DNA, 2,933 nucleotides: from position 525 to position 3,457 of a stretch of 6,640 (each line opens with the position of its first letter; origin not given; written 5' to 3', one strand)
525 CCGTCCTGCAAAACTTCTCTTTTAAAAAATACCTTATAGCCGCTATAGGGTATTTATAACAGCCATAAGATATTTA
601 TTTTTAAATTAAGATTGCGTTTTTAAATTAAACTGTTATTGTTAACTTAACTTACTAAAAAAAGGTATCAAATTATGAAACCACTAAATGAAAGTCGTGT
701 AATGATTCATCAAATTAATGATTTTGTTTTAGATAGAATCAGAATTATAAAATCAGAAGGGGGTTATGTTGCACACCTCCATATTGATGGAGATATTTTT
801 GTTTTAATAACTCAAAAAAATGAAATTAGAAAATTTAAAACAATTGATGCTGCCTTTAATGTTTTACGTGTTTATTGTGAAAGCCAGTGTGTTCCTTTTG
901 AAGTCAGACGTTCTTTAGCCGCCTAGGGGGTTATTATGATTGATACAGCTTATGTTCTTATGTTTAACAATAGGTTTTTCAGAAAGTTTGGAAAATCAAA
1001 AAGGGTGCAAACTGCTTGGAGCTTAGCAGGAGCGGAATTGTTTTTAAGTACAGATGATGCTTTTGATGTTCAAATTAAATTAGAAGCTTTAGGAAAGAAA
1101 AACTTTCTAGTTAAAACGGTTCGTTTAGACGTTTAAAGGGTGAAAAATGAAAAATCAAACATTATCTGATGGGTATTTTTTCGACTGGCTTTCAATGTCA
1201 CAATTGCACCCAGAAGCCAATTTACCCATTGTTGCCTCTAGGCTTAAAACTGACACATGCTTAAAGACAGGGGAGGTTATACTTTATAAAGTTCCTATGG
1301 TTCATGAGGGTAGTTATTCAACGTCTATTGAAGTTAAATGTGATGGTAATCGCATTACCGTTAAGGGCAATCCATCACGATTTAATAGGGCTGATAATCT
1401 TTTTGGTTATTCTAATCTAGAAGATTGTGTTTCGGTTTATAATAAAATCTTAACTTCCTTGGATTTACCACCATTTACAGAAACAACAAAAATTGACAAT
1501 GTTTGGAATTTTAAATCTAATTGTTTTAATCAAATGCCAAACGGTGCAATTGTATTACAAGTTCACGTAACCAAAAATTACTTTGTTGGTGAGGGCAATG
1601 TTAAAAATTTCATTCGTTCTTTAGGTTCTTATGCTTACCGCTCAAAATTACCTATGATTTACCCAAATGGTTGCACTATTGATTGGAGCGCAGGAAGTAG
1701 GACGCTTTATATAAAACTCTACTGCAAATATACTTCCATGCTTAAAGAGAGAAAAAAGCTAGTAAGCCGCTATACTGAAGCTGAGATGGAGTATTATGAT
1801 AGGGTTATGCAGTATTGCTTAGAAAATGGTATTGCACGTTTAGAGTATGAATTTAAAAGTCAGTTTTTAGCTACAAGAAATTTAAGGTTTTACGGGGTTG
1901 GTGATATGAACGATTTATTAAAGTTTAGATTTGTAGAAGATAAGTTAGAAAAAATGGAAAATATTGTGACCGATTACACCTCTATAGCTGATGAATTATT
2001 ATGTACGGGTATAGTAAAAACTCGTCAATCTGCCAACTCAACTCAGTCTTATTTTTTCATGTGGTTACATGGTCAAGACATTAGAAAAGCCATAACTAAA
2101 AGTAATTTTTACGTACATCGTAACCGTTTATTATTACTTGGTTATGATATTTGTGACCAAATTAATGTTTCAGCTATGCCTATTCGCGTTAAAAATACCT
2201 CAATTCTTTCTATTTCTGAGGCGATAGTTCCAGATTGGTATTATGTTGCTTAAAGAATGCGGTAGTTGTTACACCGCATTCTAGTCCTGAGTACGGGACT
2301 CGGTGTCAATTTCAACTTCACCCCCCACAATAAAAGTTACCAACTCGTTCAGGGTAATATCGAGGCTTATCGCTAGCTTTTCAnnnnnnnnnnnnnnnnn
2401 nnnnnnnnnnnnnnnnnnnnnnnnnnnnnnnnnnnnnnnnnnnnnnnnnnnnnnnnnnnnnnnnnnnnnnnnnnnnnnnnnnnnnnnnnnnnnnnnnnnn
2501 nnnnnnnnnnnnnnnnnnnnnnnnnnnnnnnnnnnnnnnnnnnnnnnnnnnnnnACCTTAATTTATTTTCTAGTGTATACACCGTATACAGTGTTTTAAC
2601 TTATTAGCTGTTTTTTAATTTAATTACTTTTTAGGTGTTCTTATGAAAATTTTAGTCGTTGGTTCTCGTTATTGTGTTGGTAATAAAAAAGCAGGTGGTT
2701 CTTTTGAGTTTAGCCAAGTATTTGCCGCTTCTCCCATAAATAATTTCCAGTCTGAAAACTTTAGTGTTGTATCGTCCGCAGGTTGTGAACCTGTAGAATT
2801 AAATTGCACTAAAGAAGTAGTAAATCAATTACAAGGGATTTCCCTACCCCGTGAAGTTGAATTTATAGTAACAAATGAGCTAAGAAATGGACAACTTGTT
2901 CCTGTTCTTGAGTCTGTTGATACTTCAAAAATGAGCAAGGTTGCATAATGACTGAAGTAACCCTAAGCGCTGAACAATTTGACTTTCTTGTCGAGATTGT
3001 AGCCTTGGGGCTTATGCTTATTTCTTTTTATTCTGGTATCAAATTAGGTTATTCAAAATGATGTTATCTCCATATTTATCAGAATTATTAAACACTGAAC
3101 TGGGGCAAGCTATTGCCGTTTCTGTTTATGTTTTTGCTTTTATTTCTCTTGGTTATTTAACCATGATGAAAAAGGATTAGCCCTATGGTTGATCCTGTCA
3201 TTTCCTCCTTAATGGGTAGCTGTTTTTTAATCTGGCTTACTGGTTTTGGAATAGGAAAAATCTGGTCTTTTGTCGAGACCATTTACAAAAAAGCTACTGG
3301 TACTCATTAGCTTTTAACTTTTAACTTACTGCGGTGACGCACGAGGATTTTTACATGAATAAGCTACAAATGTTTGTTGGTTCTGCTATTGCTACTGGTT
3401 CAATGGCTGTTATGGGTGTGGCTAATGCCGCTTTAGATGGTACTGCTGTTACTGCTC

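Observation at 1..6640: The window is a complete circular 6513-bp inovirus-like genome with 127-bp terminal redundancy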

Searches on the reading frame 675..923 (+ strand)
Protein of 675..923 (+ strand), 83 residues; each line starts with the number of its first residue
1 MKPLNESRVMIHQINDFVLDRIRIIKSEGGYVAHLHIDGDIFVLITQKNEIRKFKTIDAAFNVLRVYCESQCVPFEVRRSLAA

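Call 6: search_protein_families(library=pfam, max_evalue=0.1, proteins=[window:675-923:+])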
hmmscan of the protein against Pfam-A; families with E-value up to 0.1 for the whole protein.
seq(83 aa): 0 families

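Call 7: search_protein_families(library=phrogs, max_evalue=0.01, proteins=[window:675-923:+])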
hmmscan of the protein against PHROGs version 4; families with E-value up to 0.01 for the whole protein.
seq(83 aa): 0 families

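Call 30: search_protein_families(library=pfam, max_evalue=10, proteins=[window:675-923:+])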
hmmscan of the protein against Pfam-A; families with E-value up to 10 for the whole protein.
seq(83 aa): 0 families
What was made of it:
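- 675..926 (+): orf83, a conserved protein of unknown function. No Pfam or PHROG family (calls 6, 7, 30).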

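Call 31: search_protein_families(library=phrogs, max_evalue=1, proteins=[window:675-923:+])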
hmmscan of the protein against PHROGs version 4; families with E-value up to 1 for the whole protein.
seq(83 aa): 1 family
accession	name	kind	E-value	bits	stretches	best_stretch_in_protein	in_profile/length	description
phrog_7214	-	unknown function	0.15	13.3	1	49-72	3-26/44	-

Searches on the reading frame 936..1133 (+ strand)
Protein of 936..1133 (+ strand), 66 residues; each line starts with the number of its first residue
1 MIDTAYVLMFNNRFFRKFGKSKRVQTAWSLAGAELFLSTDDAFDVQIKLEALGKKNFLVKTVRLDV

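Call 6: search_protein_families(library=pfam, max_evalue=0.1, proteins=[window:936-1133:+])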
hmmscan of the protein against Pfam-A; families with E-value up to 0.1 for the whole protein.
seq(66 aa): 0 families

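Call 7: search_protein_families(library=phrogs, max_evalue=0.01, proteins=[window:936-1133:+])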
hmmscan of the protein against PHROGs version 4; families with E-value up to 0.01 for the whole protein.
seq(66 aa): 2 families
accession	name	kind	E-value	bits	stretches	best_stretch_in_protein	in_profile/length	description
phrog_37694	-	unknown function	1.5e-10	42.1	1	12-62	18-67/87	-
phrog_7129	-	unknown function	1.1e-09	39.5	1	5-62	12-66/194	-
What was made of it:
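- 936..1136 (+): orf66, a phage protein of unknown function. phrog_37694 at E=1.5e-10 and phrog_7129 at E=1.1e-9 (call 7).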

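Call 30: search_protein_families(library=pfam, max_evalue=10, proteins=[window:936-1133:+])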
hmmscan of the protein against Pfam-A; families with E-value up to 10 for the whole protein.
seq(66 aa): 0 families

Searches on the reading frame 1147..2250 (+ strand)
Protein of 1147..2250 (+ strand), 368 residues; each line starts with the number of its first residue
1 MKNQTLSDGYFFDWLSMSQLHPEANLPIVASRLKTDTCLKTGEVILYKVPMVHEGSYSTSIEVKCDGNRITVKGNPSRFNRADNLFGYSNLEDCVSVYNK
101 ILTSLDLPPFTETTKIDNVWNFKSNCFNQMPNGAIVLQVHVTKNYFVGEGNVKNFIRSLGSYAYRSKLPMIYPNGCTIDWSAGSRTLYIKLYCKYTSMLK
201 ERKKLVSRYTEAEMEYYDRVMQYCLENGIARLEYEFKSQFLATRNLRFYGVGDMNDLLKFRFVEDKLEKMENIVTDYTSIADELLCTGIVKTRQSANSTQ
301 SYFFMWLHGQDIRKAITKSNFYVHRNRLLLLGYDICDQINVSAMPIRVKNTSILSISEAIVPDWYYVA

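Call 6: search_protein_families(library=pfam, max_evalue=0.1, proteins=[window:1147-2250:+])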
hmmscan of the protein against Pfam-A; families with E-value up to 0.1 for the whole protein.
seq(368 aa): 2 families
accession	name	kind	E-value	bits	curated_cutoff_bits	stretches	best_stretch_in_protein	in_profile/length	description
PF05155.20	G2P_X_C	-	4.4e-11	43.6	25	1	287-366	4-83/88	Replication-associated protein G2P C-terminal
PF05144.20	Phage_CRI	-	1.4e-07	31.9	21.7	1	12-248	2-225/232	Replication-associated protein G2P N-terminal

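Call 7: search_protein_families(library=phrogs, max_evalue=0.01, proteins=[window:1147-2250:+])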
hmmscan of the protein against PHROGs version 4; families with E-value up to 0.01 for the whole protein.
seq(368 aa): 3 families
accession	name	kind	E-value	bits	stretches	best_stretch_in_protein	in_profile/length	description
phrog_702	-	DNA, RNA and nucleotide metabolism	2.5e-66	225.4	1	11-366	2-364/382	replication protein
phrog_24563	-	unknown function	5.2e-13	50.1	1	39-116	36-115/134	-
phrog_17464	-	DNA, RNA and nucleotide metabolism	2.3e-07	31.9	1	281-366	3-86/100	replication protein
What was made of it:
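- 1147..2253 (+): Gene II: a rolling-circle replication initiator of the G2P/CRI family (368 aa). A candidate in-frame gene X start is at codon 254 (nt 1906). PF05144 at E=1.4e-7, PF05155 at E=4.4e-11 and phrog_702 at E=2.5e-66 (calls 6, 7).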

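Call 8: search_dna_similar(query=window:1147-2250:+, collection=phages, mode=protein, max_rows=25)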
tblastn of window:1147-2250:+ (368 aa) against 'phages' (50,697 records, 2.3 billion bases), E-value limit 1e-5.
Records with a match: 22; places in all: 23; records where one place covers at least 80% of the query: 21.
Best place of each record, by identity: <60% 22.
By first word of the organism name: Vibrio 5; Pseudomonas 4; Dulem 4; Inovirus 3; Phage 2; Alteromonas 2; Escherichia 2.
By host as written in the record: Varecia variegata 4; - 3; Pseudomonas aeruginosa 3; Homo sapiens 3; Vibrio cyclitrophicus 10N.239.311.A09 2; Vibrio cyclitrophicus 10N.239.311.C11 2; Vibrio cyclitrophicus 10N.239.311.B03 1; Pseudomonas aeruginosa ZS-PA-35 1; and 3 more.
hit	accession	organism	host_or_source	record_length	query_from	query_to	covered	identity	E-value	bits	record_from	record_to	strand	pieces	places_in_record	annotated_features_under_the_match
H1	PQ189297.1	Vibrio phage 10N.239.311.A09_PE002A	Vibrio cyclitrophicus 10N.239.311.A09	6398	4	365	98%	38.3%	2e-80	273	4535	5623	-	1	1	hypothetical protein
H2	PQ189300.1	Vibrio phage 10N.239.311.B03_PE002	Vibrio cyclitrophicus 10N.239.311.B03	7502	4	365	98%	38.3%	2e-80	273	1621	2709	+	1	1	hypothetical protein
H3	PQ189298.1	Vibrio phage 10N.239.311.A09_PE002B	Vibrio cyclitrophicus 10N.239.311.A09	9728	4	365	98%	38.3%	2e-80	273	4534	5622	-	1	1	hypothetical protein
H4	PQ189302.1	Vibrio phage 10N.239.311.C11_PE002A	Vibrio cyclitrophicus 10N.239.311.C11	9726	4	365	98%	38.3%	2e-80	273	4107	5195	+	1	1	hypothetical protein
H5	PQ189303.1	Vibrio phage 10N.239.311.C11_PE002B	Vibrio cyclitrophicus 10N.239.311.C11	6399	4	365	98%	38.3%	4e-80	272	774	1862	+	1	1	hypothetical protein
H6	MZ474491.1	Phage silverpheasant213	cloacal swab from silver pheasant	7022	11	365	96%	35.0%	2e-55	201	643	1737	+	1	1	replication protein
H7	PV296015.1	Pseudomonas phage WX-Y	Pseudomonas aeruginosa ZS-PA-35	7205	11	365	96%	34.0%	2e-58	209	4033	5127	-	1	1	RstA1 protein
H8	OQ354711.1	Pseudomonas phage WX_Y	Pseudomonas aeruginosa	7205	11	365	96%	34.0%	2e-58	209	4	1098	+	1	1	RstA1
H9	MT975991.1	Alteromonas phage phiAFP1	Alteromonas macleodii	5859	11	365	96%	33.4%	2e-54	198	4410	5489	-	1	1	putative replication-associated protein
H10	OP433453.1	Alteromonas phage phiAFP1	Alteromonas abrolhosensis JKT1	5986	11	365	96%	33.4%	2e-54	198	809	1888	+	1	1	hypothetical protein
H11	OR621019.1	Pseudomonas phage 36-2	Pseudomonas aeruginosa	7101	11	359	95%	33.6%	7e-46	173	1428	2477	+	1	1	replication protein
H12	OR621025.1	Pseudomonas phage 17897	Pseudomonas aeruginosa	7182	11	365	96%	33.0%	8e-56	202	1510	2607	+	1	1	replication protein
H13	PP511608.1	Dulem virus 56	Varecia variegata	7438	10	364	96%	33.0%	6e-52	191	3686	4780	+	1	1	replication protein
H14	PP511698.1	Dulem virus 56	Varecia variegata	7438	10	364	96%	32.4%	5e-52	191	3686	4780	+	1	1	replication protein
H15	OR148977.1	Inovirus D_HF32_91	Homo sapiens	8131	11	365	96%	30.5%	6e-49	182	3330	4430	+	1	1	replication initiation factor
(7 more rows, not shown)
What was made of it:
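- Closest known: Ff phages. Same: The Rep family is the same: PF05144 plus PF05155, with If1 at 34% aa identity (calls 6, 8).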

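Call 11: find_related_loci(query=window:1147-2250:+, collection=viral_contigs, flank=8000)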
Query window:1147-2250:+ (368 aa) in viral_contigs; peptide patterns used: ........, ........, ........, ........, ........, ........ (x = any residue, [..] = any of these).
7 stretches matched a pattern, but none encodes a relative of the query by tblastn (E <= 1e-3).
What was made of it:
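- Tried and rejected: Scanning IMG/VR with the Rep protein found no relative (call 11).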

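Call 22: find_homologous_proteins(query=window:1147-2250:+, max_evalue=1e-20)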
Query window:1147-2250:+ (368 aa): 87 proteins with E <= 1e-20 among 1431 candidates.
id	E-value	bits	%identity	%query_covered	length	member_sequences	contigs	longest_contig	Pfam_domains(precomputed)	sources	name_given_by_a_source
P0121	1.3e-250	848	100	100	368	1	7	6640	PF05144.21,PF05155.21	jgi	-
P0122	6.8e-185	632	73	100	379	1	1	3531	PF05144.21,PF05155.21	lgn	-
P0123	2.6e-162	558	66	99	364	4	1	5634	PF05144.21,PF05155.21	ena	-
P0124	8.7e-132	457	53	100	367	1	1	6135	PF05144.21,PF05155.21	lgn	-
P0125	1.2e-130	453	52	99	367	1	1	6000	PF05144.21,PF05155.21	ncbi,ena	-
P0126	5.7e-127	441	55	97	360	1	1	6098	PF05144.21,PF05155.21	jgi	jgi:II/X family phage/plasmid replication protein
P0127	4.6e-106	373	48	99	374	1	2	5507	PF05144.21,PF05155.21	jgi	jgi:II/X family phage/plasmid replication protein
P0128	7.0e-86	306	40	98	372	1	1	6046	PF05144.21,PF05155.21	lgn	-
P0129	4.8e-81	290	39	97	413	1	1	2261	PF05144.21,PF05155.21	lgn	-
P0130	4.3e-79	284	41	98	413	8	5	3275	PF05144.21,PF05155.21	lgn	-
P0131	1.4e-78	282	39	97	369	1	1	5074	PF05155.21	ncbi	-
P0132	1.4e-77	279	40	96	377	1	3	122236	PF05144.21,PF05155.21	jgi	jgi:X family protein/replication protein CRI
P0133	3.8e-76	274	39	97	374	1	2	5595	PF05144.21,PF05155.21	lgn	-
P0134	1.8e-74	269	38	98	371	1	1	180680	PF05144.21,PF05155.21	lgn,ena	-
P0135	2.6e-74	268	39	96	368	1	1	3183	PF05144.21,PF05155.21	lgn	-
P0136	2.5e-73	265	36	97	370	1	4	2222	PF05144.21,PF05155.21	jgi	-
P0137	2.7e-73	265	38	96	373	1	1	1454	PF05144.21,PF05155.21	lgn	-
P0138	1.1e-72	263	39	97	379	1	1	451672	PF05155.21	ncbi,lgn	ncbi:MAG: phage/plasmid replication protein [Pseudomonadota bacterium]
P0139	1.5e-72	262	39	97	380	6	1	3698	PF05144.21,PF05155.21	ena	-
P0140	2.8e-72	261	39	96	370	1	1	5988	PF05144.21,PF05155.21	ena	-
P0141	7.9e-72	260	39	98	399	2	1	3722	PF05155.21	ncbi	-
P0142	2.1e-71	259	37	96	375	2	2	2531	PF05144.21,PF05155.21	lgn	-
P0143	4.1e-71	258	38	98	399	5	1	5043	PF05155.21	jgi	jgi:II/X family phage/plasmid replication protein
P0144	6.2e-71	257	38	97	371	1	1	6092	PF05155.21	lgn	-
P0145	7.9e-71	257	37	98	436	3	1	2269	PF05144.21,PF05155.21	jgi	-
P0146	1.1e-70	256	39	96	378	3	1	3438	PF05155.21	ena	-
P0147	1.2e-69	253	40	96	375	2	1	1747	PF05144.21,PF05155.21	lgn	-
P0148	1.3e-69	253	40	98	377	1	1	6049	PF05144.21,PF05155.21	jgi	jgi:hypothetical protein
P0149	4.0e-69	251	38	98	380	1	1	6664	PF05144.21,PF05155.21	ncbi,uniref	ncbi:phage/plasmid replication domain-containing protein [Zobellella aerophila]|uniref:Replication-a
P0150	1.7e-67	246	37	96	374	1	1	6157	PF05144.21,PF05155.21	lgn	-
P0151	2.2e-67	245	38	96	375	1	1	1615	PF05155.21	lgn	-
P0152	2.9e-66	242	36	97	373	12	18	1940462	PF05144.21,PF05155.21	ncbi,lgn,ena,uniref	ncbi:phage/plasmid replication protein [uncultured Porticoccus sp.]|uniref:phage/plasmid replication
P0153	4.4e-66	241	36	96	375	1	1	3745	PF05155.21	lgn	-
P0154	5.9e-66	241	38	97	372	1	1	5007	PF05144.21,PF05155.21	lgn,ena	-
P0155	6.1e-66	241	39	80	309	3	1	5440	PF05144.21,PF05155.21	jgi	-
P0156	8.9e-66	240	38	98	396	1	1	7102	PF05144.21,PF05155.21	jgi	jgi:II/X family phage/plasmid replication protein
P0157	3.7e-65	238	38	97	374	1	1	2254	PF05144.21,PF05155.21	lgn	-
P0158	5.0e-65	238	38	96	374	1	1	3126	PF05144.21,PF05155.21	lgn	-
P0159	5.9e-64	234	36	96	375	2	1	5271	PF05144.21,PF05155.21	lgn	-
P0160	2.1e-63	232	36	98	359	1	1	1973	PF05144.21,PF05155.21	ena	-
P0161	3.4e-63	232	38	96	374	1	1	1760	PF05144.21,PF05155.21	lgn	-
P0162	2.4e-62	229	36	96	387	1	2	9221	PF05144.21,PF05155.21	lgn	-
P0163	1.0e-61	227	36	96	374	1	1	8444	PF05144.21,PF05155.21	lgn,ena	-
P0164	1.3e-61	226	36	96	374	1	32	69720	PF05144.21,PF05155.21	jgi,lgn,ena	jgi:replication-associated protein G2P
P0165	1.6e-61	226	36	96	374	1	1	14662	PF05155.21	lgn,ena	-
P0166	1.9e-61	226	36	98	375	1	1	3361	PF05144.21,PF05155.21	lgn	-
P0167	2.6e-61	225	36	96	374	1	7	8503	PF05144.21,PF05155.21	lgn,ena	-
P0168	3.1e-61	225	35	96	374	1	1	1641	PF05155.21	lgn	-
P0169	3.5e-61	225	36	97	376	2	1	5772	PF05144.21,PF05155.21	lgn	-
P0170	3.7e-61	225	37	96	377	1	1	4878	PF05155.21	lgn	-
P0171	5.0e-61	224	36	96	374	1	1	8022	PF05144.21,PF05155.21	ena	-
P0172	5.2e-61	224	36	97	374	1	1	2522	PF05144.21,PF05155.21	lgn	-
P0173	7.5e-61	224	35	96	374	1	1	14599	PF05155.21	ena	-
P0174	7.6e-61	224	35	96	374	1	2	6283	PF05144.21,PF05155.21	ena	-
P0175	7.8e-61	224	35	96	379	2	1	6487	PF05144.21,PF05155.21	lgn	-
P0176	4.6e-60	221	37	97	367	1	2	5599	PF05144.21,PF05155.21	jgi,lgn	-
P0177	8.3e-60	220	35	96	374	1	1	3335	PF05144.21,PF05155.21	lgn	-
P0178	1.0e-59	220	36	96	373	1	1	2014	PF05144.21,PF05155.21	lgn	-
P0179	1.1e-59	220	35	96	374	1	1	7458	PF05155.21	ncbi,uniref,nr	ncbi:phage/plasmid replication domain-containing protein [Aggregatibacter actinomycetemcomitans]|uni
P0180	2.0e-59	219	35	96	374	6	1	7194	PF05155.21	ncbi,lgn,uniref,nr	ncbi:phage/plasmid replication domain-containing protein [Aggregatibacter actinomycetemcomitans]|uni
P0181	2.0e-59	219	37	85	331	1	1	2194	PF05155.21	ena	-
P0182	9.6e-59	217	35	96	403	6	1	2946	PF05144.21,PF05155.21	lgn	-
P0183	5.9e-57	211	36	96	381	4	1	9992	PF05144.21,PF05155.21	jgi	jgi:hypothetical protein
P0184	2.7e-56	209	34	96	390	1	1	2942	PF05144.21,PF05155.21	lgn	-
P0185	1.4e-55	207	34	96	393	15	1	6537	PF05155.21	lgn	-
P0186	2.8e-55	206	34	96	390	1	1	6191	PF05155.21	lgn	-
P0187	9.1e-55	204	34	96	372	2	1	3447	PF05144.21,PF05155.21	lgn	-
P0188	7.1e-54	201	33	97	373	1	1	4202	PF05144.21,PF05155.21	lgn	-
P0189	1.3e-53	200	35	96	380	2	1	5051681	PF05144.21,PF05155.21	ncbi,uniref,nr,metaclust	ncbi:phage/plasmid replication domain-containing protein [Methylomonas methanica]|uniref:Uncharacter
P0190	3.2e-53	199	36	96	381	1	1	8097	PF05144.21,PF05155.21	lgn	-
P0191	6.1e-53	198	33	96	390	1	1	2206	PF05144.21,PF05155.21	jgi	jgi:hypothetical protein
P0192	6.5e-53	198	33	96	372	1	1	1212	PF05144.21,PF05155.21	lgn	-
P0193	9.3e-53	197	32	96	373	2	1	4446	PF05144.21,PF05155.21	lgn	-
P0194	1.0e-52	197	35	96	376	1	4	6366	PF05144.21,PF05155.21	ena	-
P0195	2.0e-51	193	35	96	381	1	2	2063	PF05144.21,PF05155.21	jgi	jgi:hypothetical protein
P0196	1.0e-50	191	35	96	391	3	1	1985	PF05144.21,PF05155.21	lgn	-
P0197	1.4e-50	190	33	95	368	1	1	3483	PF05155.21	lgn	-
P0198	1.6e-50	190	34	96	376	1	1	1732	PF05144.21,PF05155.21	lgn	-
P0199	8.1e-50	188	33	97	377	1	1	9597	PF05144.21,PF05155.21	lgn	-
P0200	3.7e-49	185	34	96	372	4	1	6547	PF05155.21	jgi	-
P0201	4.1e-49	185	35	97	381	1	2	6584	PF05144.21,PF05155.21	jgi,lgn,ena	-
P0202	2.6e-48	183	32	97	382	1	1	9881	PF05144.21,PF05155.21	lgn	-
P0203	8.2e-48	181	35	96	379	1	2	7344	PF05144.21,PF05155.21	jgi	jgi:hypothetical protein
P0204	8.3e-48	181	34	96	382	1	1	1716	PF05155.21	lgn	-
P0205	1.1e-41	161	32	96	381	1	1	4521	PF05144.21,PF05155.21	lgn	-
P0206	1.5e-38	151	32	98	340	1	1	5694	PF05144.21,PF05155.21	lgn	-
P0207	6.1e-33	132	40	49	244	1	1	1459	PF05155.21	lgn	-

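Call 23: find_encoding_contigs(protein=P0123, flank=7000, max_places=2)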
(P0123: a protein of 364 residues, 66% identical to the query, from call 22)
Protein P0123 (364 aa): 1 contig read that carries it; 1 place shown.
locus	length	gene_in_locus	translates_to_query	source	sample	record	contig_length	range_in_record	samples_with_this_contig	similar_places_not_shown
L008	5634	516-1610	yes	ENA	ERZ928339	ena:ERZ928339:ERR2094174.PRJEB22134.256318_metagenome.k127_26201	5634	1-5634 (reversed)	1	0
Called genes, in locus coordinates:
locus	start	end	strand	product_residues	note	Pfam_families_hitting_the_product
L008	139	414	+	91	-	-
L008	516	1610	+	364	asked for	PF05144:Phage_CRI, PF05155:G2P_X_C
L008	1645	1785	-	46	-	-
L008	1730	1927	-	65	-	-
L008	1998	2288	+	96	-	PF07459:CTX_RstB (faint)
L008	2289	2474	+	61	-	-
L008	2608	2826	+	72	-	PF19199:Phage_coatGP8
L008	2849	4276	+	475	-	-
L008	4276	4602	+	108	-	-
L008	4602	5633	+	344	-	?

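Call 24: find_encoding_contigs(protein=P0122, flank=7000, max_places=2)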
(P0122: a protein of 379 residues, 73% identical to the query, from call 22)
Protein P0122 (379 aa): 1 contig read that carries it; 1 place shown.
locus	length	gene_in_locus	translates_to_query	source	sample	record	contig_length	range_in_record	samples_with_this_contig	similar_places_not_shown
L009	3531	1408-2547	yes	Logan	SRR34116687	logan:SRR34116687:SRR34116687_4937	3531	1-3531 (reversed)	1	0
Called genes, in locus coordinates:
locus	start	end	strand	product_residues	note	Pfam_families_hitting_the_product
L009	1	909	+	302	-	?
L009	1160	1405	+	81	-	-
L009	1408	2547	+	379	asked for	PF05144:Phage_CRI, PF05155:G2P_X_C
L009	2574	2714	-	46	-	-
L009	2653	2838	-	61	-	-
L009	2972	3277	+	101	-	-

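Call 25: find_encoding_contigs(protein=P0124, flank=7000, max_places=2)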
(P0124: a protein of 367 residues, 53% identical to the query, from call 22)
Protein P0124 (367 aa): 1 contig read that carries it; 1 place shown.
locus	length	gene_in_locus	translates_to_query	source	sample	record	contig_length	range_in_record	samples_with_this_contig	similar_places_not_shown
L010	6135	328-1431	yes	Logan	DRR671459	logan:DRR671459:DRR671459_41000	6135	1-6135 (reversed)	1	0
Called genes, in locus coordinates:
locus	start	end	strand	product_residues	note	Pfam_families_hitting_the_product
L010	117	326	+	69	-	-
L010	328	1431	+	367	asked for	PF05144:Phage_CRI, PF05155:G2P_X_C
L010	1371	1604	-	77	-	-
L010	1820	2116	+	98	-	-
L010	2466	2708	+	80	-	-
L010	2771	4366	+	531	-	-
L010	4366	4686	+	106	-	-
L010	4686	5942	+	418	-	PF05707:Zot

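Call 26: find_encoding_contigs(protein=P0125, flank=7000, max_places=2)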
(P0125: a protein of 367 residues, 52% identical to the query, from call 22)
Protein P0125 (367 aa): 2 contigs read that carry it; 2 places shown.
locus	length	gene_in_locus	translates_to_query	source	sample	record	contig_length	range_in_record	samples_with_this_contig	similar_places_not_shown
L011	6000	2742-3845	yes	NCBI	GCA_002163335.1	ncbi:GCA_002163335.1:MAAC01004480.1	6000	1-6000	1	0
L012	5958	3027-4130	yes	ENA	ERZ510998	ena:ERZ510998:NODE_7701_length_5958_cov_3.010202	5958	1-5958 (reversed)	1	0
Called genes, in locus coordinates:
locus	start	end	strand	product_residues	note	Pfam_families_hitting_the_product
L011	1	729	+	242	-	?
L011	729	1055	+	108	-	-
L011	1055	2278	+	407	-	PF05707:Zot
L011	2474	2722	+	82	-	-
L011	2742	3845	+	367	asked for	PF05144:Phage_CRI, PF05155:G2P_X_C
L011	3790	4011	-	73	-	-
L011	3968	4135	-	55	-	-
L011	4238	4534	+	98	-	-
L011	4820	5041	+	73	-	PF19199:Phage_coatGP8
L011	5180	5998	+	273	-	?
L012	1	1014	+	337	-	?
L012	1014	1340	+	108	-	-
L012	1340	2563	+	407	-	PF05707:Zot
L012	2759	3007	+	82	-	-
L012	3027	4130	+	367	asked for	PF05144:Phage_CRI, PF05155:G2P_X_C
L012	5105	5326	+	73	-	PF19199:Phage_coatGP8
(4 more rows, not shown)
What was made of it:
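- On Inovirus-type filamentous phage (Tubulavirales / Inoviridae sensu lato): The proteins in the same position in L008 and L011 carry PF19199 (calls 23, 26).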

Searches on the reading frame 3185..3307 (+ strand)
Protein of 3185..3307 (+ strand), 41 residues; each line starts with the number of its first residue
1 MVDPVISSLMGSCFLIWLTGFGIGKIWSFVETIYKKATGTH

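Call 6: search_protein_families(library=pfam, max_evalue=0.1, proteins=[window:3185-3307:+])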
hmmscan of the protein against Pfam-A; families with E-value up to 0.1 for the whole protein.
seq(41 aa): 0 families

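Call 7: search_protein_families(library=phrogs, max_evalue=0.01, proteins=[window:3185-3307:+])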
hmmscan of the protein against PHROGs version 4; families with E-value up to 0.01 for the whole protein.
seq(41 aa): 0 families

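Call 31: search_protein_families(library=phrogs, max_evalue=1, proteins=[window:3185-3307:+])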
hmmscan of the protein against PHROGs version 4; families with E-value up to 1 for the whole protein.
seq(41 aa): 1 family
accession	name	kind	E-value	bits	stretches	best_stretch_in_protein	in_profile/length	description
phrog_25873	-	unknown function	0.19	12.7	1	16-41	7-32/69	-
